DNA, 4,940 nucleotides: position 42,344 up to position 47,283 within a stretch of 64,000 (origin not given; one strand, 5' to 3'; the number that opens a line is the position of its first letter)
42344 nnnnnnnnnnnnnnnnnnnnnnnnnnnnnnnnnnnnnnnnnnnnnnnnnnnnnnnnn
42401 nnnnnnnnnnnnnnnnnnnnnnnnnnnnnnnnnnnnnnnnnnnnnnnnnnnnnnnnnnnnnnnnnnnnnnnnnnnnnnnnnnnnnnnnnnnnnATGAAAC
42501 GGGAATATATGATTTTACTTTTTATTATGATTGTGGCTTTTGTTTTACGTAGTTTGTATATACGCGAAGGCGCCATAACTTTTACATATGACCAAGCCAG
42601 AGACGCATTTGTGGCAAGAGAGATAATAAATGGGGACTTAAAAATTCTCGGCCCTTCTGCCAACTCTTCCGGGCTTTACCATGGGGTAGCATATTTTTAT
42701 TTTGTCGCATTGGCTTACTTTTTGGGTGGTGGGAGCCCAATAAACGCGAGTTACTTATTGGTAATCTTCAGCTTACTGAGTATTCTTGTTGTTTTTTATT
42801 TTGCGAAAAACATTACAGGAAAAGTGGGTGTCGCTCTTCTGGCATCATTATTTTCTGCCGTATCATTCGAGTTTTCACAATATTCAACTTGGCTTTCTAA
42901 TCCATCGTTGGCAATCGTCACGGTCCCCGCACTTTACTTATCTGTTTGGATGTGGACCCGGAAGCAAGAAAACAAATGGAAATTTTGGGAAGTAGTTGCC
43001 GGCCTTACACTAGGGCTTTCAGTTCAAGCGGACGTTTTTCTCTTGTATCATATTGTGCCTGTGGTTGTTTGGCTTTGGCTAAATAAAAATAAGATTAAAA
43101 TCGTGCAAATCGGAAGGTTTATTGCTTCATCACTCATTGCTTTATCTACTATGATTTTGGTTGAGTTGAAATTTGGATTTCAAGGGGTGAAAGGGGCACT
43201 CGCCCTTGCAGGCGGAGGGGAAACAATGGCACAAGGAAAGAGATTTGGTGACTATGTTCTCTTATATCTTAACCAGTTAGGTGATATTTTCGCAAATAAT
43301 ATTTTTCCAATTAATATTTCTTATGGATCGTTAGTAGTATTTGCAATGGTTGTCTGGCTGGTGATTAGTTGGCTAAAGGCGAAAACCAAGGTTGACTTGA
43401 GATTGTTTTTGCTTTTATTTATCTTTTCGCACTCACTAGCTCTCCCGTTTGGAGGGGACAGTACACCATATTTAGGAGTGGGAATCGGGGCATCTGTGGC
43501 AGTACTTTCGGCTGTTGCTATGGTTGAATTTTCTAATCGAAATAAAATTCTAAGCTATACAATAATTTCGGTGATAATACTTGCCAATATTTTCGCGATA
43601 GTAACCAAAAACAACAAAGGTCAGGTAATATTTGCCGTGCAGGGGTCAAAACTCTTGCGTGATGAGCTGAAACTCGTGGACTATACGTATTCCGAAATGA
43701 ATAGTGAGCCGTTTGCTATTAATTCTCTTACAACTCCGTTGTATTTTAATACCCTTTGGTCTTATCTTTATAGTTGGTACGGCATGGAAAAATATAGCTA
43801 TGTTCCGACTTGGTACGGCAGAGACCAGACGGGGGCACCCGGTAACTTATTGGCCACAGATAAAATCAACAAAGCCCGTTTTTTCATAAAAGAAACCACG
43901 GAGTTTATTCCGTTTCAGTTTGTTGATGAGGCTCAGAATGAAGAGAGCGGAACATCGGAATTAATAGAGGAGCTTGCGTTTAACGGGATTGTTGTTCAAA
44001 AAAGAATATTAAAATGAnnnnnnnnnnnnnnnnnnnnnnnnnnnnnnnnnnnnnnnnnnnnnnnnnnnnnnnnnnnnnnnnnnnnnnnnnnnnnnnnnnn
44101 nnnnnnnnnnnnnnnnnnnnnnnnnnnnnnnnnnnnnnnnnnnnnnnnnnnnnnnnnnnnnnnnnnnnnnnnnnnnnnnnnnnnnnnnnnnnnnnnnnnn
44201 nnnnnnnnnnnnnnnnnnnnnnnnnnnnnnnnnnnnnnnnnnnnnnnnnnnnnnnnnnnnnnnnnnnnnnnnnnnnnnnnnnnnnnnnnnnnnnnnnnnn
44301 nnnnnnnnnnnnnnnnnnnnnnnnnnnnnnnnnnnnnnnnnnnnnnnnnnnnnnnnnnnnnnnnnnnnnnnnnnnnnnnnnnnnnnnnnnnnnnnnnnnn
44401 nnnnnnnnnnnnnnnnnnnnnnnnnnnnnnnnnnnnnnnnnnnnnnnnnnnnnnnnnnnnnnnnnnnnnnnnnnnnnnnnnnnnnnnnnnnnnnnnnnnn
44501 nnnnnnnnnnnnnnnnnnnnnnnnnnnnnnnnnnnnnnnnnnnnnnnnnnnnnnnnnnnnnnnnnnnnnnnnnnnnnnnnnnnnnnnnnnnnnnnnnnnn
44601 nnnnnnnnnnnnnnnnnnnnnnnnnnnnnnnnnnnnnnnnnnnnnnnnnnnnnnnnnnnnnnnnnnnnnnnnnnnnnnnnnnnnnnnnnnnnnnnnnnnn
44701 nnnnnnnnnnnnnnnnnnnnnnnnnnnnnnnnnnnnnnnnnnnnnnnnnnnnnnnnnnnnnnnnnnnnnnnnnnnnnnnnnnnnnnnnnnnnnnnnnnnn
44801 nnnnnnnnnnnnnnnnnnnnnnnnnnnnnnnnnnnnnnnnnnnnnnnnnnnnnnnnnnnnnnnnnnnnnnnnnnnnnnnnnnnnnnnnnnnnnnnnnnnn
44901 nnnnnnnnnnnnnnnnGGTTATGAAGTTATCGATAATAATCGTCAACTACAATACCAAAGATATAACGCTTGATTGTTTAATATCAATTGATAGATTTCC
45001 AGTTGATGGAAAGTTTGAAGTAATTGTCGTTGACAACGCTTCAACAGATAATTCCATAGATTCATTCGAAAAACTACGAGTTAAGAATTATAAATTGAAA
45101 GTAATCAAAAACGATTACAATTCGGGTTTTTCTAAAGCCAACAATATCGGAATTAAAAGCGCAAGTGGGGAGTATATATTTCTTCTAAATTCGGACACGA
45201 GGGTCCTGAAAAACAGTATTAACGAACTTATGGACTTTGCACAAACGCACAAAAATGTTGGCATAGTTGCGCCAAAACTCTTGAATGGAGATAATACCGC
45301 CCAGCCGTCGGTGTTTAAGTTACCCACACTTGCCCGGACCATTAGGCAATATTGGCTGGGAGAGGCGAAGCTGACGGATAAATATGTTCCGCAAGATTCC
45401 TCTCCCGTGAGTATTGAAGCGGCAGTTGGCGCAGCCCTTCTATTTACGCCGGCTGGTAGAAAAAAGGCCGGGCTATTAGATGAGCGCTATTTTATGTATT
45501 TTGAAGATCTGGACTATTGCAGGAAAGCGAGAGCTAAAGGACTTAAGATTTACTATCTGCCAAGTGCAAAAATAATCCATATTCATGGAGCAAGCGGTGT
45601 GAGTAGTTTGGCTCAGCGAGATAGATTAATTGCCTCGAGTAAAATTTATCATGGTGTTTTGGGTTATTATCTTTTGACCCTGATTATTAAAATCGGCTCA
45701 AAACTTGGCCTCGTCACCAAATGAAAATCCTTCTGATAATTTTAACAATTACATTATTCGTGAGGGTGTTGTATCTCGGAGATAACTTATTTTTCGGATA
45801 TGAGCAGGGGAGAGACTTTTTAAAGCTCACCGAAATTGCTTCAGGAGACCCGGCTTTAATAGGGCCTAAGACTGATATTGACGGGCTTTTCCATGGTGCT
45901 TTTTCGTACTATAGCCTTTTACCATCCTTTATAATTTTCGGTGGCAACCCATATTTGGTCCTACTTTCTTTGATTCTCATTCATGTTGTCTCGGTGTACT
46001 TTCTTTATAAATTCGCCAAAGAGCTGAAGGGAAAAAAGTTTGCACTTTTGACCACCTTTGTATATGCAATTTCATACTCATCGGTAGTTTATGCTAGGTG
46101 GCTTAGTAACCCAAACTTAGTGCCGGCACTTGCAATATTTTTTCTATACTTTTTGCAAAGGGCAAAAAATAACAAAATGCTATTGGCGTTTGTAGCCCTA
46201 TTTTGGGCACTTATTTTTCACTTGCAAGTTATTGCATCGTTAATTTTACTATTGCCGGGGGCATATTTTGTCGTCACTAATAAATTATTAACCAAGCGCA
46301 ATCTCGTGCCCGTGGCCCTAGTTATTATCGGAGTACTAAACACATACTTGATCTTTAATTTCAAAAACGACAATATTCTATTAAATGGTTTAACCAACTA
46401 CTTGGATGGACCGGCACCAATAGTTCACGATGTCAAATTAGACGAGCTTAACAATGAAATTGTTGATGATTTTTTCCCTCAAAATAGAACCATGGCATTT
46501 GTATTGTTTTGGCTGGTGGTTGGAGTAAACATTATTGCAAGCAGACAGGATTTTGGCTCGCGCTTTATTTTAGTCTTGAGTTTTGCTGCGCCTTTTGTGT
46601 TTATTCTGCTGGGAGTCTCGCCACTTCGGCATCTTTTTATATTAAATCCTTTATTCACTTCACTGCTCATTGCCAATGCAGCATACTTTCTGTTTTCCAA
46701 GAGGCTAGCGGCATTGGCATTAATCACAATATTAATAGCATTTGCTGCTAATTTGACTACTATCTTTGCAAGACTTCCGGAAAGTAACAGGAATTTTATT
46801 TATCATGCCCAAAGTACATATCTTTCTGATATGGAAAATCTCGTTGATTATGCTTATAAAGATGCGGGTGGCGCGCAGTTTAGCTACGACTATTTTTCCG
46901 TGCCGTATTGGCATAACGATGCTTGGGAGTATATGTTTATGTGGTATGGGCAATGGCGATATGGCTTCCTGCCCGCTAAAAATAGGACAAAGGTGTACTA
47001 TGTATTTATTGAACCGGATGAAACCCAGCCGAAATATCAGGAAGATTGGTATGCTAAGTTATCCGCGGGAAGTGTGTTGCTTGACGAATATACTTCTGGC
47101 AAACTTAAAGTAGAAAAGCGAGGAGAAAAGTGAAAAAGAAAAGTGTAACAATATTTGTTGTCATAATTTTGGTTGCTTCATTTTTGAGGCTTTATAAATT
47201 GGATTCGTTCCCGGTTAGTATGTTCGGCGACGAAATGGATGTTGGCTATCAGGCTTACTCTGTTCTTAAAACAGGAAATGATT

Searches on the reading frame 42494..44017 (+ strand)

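Call 7: search_protein_families(library=pfam, proteins=[window:42494-44017:+], max_evalue=0.01)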
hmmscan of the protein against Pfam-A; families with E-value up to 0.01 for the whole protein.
window:42494-44017:+ (507 aa): 1 family
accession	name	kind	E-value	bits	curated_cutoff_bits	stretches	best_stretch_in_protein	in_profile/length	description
PF13231.12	PMT_2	-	1.1e-05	26.1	26.1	1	63-218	2-152/160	Dolichyl-phosphate-mannose-protein mannosyltransferase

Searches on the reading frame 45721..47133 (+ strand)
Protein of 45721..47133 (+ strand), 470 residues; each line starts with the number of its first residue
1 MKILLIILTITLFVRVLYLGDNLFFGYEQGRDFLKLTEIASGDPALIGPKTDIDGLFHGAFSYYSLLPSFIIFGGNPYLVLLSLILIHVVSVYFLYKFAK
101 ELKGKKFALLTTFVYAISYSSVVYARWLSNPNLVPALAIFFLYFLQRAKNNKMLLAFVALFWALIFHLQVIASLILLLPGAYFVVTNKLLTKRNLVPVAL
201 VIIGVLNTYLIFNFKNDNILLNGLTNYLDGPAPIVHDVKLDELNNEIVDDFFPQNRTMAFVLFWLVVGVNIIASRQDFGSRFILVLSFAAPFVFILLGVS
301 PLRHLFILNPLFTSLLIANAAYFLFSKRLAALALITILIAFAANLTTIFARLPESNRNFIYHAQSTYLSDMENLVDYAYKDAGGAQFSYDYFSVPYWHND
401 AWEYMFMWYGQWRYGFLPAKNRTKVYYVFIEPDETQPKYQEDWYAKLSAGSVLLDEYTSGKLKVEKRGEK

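Call 7: search_protein_families(library=pfam, proteins=[window:45721-47133:+], max_evalue=0.01)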
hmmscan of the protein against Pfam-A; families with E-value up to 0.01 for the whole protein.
window:45721-47133:+ (470 aa): 1 family
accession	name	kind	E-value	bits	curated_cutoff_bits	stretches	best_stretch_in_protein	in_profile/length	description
PF13231.12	PMT_2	-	3.2e-05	24.6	26.1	1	69-204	13-152/160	Dolichyl-phosphate-mannose-protein mannosyltransferase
